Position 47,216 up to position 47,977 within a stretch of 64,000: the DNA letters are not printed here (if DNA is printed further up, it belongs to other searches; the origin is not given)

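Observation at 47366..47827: Protein built from 12 tandem G-[LM]-S-T-[SA]-Q-Y-G octapeptides, embedded between Gabija-like and Shedu-like genes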

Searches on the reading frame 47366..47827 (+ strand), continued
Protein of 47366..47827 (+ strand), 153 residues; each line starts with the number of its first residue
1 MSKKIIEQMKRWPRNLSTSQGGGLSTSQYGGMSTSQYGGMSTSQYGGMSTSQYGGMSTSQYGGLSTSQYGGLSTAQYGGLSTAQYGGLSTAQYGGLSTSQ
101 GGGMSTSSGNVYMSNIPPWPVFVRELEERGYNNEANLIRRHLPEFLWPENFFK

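Call 41: find_encoding_contigs(protein=window:47366-47827:+, flank=10000, max_places=6)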
Protein window:47366-47827:+ (153 aa): 3 contigs read that carry it; 3 places shown.
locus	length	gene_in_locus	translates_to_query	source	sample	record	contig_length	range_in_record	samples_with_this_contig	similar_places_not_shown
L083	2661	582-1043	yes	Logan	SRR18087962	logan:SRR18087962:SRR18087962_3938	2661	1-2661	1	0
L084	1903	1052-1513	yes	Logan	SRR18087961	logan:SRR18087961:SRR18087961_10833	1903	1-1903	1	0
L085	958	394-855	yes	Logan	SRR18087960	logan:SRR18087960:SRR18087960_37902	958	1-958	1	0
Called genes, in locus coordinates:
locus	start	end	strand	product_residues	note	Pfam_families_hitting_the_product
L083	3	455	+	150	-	?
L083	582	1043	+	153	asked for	-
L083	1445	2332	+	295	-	PF14082:SduA_C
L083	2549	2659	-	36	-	?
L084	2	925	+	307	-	?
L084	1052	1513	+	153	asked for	-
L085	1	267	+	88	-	?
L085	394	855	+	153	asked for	-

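Call 42: get_annotated_region(hit=H1, flank=8000)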
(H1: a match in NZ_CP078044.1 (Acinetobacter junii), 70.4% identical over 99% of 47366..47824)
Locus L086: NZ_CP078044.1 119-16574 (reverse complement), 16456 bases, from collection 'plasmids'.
description: Acinetobacter junii strain AJ_068 plasmid pAJ_068-3, complete sequence
organism: Acinetobacter junii (NCBI taxid 40215)
taxonomy: Bacteria; Pseudomonadota; Gammaproteobacteria; Moraxellales; Moraxellaceae; Acinetobacter; Acinetobacter junii
host: -; source: whole organism,washroom sink in hospital intensive care unit; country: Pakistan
typing (MOB-suite, as given by PLSDB): mobilizable; replicon rep_cluster_1740; relaxase MOBQ
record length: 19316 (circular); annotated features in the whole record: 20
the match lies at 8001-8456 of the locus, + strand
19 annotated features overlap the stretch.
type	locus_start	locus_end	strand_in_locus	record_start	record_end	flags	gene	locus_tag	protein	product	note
CDS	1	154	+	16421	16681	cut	-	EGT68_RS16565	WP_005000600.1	hypothetical protein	-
CDS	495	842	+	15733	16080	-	-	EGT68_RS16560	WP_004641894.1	hypothetical protein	-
CDS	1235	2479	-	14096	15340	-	dcm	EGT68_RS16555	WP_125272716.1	DNA (cytosine-5-)-methyltransferase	GO:0006304 - DNA modification [Evidence IEA]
CDS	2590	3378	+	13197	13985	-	-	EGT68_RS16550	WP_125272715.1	MspI family type II restriction endonuclease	GO:0009307 - DNA restriction-modification system [Evidence IEA]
CDS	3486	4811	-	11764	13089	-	-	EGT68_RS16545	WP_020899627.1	ISNCY family transposase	-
CDS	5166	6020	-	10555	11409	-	-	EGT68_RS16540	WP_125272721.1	DUF4062 domain-containing protein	-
CDS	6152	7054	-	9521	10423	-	-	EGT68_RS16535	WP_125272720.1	reverse transcriptase family protein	-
CDS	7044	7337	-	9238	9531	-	-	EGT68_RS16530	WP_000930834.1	helix-turn-helix transcriptional regulator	-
CDS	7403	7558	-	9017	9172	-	-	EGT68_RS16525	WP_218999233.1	hypothetical protein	-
CDS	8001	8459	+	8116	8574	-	-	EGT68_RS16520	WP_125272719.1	hypothetical protein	-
CDS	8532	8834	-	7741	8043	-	-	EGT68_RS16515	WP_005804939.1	helix-turn-helix domain-containing protein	-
CDS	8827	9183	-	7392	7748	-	-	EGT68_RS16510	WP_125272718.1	type II toxin-antitoxin system RelE/ParE family toxin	-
CDS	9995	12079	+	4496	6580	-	-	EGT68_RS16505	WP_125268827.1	catalase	-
CDS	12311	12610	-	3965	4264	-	-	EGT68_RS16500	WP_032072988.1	hypothetical protein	-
CDS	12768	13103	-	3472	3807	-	-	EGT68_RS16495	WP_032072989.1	hypothetical protein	-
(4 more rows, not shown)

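Call 43: get_annotated_region(hit=H2, flank=7000)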
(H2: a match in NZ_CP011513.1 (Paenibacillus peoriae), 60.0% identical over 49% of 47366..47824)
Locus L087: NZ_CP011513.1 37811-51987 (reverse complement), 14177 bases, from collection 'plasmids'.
description: Paenibacillus peoriae strain HS311 plasmid unnamed, complete sequence
organism: Paenibacillus peoriae (NCBI taxid 59893)
taxonomy: Bacteria; Bacillota; Bacilli; Bacillales; Paenibacillaceae; Paenibacillus; Paenibacillus peoriae
host: -; source: cell culture,soil; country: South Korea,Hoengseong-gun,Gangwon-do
typing (MOB-suite, as given by PLSDB): non-mobilizable; replicon rep_cluster_2424
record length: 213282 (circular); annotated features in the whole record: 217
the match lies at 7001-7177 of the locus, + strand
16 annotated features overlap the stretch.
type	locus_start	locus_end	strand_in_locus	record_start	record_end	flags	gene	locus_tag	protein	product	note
CDS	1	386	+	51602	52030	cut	-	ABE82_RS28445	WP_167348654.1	SPASM domain-containing protein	-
CDS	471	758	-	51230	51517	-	-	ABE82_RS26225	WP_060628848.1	helix-turn-helix domain-containing protein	-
CDS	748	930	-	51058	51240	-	-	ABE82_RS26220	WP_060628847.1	YvrJ family protein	-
CDS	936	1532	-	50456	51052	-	-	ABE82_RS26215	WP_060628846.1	sigma-70 family RNA polymerase sigma factor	GO:0006352 - DNA-templated transcription initiation [Evidence IEA]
CDS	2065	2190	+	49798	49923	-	-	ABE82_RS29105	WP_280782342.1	hypothetical protein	-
CDS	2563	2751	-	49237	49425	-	-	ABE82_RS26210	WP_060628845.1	hypothetical protein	-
CDS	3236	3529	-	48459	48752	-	-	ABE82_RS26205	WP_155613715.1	hypothetical protein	-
CDS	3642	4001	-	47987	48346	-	-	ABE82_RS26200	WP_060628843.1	helix-turn-helix transcriptional regulator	-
CDS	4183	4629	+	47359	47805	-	-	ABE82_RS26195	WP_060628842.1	AbrB/MazE/SpoVT family DNA-binding domain-containing protein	-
CDS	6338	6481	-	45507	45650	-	-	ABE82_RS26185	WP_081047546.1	aspartyl-phosphate phosphatase Spo0E family protein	-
CDS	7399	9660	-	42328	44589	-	-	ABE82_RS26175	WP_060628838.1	hypothetical protein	-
CDS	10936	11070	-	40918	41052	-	-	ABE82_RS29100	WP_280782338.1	hypothetical protein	-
CDS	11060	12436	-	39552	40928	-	-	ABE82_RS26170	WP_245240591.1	helix-turn-helix transcriptional regulator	-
CDS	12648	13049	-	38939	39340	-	-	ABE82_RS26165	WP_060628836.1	hypothetical protein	-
CDS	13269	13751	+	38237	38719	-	-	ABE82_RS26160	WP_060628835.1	AbrB/MazE/SpoVT family DNA-binding domain-containing protein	-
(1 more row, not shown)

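Call 44: find_encoding_contigs(protein=P0017, flank=10000, max_places=2)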
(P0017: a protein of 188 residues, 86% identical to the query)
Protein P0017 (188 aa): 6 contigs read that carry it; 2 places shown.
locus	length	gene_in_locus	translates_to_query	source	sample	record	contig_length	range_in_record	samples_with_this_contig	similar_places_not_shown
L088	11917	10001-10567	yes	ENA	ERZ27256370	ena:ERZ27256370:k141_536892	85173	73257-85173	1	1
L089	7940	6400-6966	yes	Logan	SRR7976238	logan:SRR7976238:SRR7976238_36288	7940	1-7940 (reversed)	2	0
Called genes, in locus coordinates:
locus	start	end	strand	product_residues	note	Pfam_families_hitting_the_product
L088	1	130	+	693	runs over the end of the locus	PF00580:UvrD-helicase, PF13245:AAA_19, PF13604:AAA_30 (faint), PF13361:UvrD_C, PF13538:UvrD_C_2 (faint)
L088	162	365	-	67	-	-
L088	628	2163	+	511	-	PF02737:3HCDH_N, PF02826:2-Hacid_dh_C (faint), PF03446:NAD_binding_2 (weak), PF00725:3HCDH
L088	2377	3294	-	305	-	PF14495:Cytochrom_C550 (faint), PF00034:Cytochrom_C (weak), PF13442:Cytochrome_CBB3, PF00034:Cytochrom_C, PF13442:Cytochrome_CBB3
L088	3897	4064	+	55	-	-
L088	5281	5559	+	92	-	PF09722:Xre_MbcA_ParS_C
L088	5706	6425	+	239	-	-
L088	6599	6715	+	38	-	-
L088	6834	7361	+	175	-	-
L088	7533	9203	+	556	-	PF00912:Transgly, PF00905:Transpeptidase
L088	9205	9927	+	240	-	-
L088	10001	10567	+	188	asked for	PF20080:ALTTAQ_rpt (faint)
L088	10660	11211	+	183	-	-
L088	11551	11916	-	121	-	?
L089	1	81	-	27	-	?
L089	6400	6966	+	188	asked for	PF20080:ALTTAQ_rpt (faint)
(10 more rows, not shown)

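Call 45: find_encoding_contigs(protein=P0037, flank=10000, max_places=2)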
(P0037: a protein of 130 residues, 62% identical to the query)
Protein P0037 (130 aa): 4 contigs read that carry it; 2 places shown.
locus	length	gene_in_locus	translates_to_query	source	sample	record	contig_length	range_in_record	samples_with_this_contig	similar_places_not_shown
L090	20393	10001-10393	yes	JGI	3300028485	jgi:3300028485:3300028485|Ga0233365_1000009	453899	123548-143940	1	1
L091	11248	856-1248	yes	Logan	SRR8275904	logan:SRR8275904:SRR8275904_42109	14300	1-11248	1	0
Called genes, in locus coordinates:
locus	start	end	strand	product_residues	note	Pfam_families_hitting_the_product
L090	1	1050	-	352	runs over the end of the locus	PF13685:Fe-ADH_2 (weak), PF01761:DHQ_synthase, PF24621:DHQS_C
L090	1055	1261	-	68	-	PF13275:S4_2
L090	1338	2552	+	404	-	PF01619:Pro_dh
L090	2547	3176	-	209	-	PF00702:Hydrolase, PF13419:HAD_2 (weak)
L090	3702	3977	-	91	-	-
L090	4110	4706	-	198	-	PF19570:DUF6088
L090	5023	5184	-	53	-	-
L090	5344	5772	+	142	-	PF12680:SnoaL_2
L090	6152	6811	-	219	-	-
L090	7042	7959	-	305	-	PF12833:HTH_18, PF00165:HTH_AraC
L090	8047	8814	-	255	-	PF00106:adh_short, PF01370:Epimerase (faint), PF13561:adh_short_C2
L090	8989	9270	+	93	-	-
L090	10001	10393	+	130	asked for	-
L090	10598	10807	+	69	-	-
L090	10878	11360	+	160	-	-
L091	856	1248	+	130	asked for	-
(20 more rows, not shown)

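Call 46: find_encoding_contigs(protein=P0105, flank=10000, max_places=2)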
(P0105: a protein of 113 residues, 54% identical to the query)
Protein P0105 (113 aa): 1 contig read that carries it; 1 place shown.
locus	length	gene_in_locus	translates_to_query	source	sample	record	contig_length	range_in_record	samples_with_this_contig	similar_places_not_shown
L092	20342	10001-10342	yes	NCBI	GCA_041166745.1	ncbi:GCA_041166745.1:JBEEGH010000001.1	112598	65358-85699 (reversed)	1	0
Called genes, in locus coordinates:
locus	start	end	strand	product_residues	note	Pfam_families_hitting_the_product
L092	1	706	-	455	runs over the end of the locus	-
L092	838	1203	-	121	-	PF01638:HxlR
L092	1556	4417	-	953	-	PF00270:DEAD, PF04851:ResIII, PF00271:Helicase_C (weak)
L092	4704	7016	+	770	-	PF01590:GAF (faint)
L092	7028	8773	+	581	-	PF00072:Response_reg (weak), PF19974:TCAD9 (weak), PF01636:APH (weak), PF19974:TCAD9 (weak)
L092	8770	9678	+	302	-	PF18159:S_4TM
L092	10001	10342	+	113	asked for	-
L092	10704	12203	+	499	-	-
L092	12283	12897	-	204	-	-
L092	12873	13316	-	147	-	PF00583:Acetyltransf_1 (weak), PF13302:Acetyltransf_3 (weak)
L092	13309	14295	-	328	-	-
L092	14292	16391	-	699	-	PF04055:Radical_SAM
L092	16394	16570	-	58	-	-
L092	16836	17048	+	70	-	-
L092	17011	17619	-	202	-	PF00702:Hydrolase, PF13419:HAD_2, PF13242:Hydrolase_like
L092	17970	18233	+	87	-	-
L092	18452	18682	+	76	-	-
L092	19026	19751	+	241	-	PF01648:ACPS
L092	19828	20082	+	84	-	-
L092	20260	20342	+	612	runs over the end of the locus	PF00005:ABC_tran, PF02463:SMC_N (faint), PF13304:AAA_21 (faint)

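Call 47: find_encoding_contigs(protein=P0051, flank=10000, max_places=2)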
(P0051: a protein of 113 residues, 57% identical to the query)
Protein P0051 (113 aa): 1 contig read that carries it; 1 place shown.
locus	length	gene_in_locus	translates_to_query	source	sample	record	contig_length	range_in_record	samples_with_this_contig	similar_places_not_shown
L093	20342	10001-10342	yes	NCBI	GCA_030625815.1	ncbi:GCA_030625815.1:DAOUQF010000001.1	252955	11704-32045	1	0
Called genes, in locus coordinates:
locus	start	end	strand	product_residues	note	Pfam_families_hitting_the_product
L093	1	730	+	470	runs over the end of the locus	PF00270:DEAD, PF04851:ResIII, PF00271:Helicase_C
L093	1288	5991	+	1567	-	PF07581:Glug (faint), PF03160:Calx-beta, PF13205:Big_5, PF02368:Big_2, PF09479:Flg_new, PF00395:SLH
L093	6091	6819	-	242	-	PF02535:Zip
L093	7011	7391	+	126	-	PF07366:SnoaL, PF12680:SnoaL_2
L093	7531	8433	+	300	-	PF12146:Hydrolase_4, PF00561:Abhydrolase_1, PF12697:Abhydrolase_6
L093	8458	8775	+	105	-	PF02426:MIase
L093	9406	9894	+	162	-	PF00782:DSPc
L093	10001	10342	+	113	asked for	PF20080:ALTTAQ_rpt (faint)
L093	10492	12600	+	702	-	PF11398:DUF2813 (faint), PF13175:AAA_15, PF13304:AAA_21 (faint), PF20469:OLD-like_TOPRIM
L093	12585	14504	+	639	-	PF00580:UvrD-helicase, PF13245:AAA_19, PF01443:Viral_helicase1 (faint), PF00580:UvrD-helicase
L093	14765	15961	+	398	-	PF01047:MarR (faint), PF00480:ROK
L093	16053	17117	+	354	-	PF00723:Glyco_hydro_15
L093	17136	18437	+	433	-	PF01547:SBP_bac_1, PF13416:SBP_bac_8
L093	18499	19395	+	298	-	PF00528:BPD_transp_1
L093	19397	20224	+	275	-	PF00528:BPD_transp_1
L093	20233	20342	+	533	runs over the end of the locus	PF13199:Glyco_hydro_66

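Call 49: find_related_loci(query=A1, collection=viral_contigs, flank=8000)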
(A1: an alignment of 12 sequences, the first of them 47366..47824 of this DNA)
Query A1 (153 aa) in viral_contigs; peptide patterns used: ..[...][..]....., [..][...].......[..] (x = any residue, [..] = any of these).
36 stretches matched a pattern; 4 encode a relative of the query (tblastn E <= 1e-3); 4 distinct loci.
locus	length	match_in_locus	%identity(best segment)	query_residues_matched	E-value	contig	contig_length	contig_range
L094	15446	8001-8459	84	1-153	8e-82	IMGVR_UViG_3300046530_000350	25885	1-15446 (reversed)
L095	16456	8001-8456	82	1-152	2e-78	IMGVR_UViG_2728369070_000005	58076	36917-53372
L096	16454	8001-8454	88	1-152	6e-66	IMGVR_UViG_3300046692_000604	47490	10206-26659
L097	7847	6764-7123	57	1-152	4e-40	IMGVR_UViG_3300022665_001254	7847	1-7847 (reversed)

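Call 59: predict_structure(alignment_id=A5)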
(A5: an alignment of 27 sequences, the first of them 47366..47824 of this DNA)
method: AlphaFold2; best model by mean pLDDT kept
length: 153 residues; sequences in the alignment: 27
mean_pLDDT: 90.5   pTM: 0.84
mean pLDDT of the five models: 90.5, 70.4, 44.6, 44.0, 41.8
residues with pLDDT >= 90: 109; 70-90: 40; 50-70: 2; < 50: 2
segments of 3 or more residues with pLDDT < 50: none
pLDDT, mean of each block of 10 residues (from residue 1): 68 94 93 92 91 88 88 89 92 94 92 91 95 97 96 86
secondary structure, 60 per line:
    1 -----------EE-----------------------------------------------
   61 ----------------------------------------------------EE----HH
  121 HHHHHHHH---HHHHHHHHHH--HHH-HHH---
elements in order: H119-128 H132-141
